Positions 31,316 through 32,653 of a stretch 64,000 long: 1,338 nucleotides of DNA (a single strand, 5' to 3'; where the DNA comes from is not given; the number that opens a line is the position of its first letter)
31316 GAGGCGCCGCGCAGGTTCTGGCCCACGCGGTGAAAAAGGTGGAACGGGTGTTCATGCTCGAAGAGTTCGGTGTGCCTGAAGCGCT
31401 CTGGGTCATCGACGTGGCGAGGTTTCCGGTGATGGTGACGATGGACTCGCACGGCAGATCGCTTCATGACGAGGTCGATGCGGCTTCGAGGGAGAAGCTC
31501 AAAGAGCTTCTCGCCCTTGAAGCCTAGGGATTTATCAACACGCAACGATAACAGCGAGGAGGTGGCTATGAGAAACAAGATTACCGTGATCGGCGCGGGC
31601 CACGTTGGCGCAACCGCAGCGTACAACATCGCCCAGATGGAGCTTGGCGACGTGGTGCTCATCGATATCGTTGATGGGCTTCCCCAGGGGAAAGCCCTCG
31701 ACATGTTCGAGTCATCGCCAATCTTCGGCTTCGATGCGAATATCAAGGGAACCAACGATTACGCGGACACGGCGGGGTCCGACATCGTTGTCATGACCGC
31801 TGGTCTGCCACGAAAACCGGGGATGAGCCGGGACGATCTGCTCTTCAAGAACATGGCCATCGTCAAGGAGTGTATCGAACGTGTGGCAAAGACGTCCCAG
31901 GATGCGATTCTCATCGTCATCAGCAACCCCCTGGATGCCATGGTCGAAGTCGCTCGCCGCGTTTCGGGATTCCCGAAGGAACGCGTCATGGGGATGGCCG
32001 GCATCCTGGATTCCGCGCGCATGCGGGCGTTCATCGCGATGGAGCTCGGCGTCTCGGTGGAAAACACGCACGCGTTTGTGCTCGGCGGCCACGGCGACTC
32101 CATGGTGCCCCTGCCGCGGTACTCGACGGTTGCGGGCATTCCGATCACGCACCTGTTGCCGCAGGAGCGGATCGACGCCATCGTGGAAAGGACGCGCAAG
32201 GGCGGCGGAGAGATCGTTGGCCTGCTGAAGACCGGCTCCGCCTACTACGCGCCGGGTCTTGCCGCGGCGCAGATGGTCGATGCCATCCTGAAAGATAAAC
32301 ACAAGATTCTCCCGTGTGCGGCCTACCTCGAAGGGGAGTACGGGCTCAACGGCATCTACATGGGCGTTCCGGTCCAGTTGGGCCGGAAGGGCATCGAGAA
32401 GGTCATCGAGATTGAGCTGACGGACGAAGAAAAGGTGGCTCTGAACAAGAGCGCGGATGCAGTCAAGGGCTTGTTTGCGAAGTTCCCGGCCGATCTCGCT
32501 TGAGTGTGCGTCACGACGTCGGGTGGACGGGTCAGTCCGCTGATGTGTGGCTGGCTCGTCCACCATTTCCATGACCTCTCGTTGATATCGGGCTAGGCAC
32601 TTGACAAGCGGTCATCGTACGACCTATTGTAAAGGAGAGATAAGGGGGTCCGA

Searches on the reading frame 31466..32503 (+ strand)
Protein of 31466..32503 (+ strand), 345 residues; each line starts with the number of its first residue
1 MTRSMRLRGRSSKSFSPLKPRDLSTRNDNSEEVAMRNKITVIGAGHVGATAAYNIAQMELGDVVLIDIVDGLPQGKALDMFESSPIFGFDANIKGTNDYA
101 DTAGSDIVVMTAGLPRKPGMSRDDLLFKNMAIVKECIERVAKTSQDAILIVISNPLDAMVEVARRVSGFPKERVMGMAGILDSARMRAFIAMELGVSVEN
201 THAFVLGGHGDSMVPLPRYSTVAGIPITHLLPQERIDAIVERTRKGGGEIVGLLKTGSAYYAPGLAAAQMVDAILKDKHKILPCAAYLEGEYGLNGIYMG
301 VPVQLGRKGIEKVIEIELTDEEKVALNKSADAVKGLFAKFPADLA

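Call 64: search_protein_families(library=pfam, proteins=[window:31466-32503:+], max_evalue=0.001)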
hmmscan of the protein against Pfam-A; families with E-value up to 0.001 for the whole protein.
window:31466-32503:+ (345 aa): 3 families
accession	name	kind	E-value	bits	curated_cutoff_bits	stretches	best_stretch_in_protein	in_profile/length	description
PF00056.29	Ldh_1_N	-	7.1e-41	140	27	1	38-176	2-141/141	lactate/malate dehydrogenase, NAD binding domain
PF02866.23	Ldh_1_C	-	3.9e-33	115.3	22.6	1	181-334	3-164/174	lactate/malate dehydrogenase, alpha/beta C-terminal domain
PF03721.20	UDPG_MGDP_dh_N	-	0.0004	20.4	27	0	38-151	2-118/187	UDP-glucose/GDP-mannose dehydrogenase family, NAD binding domain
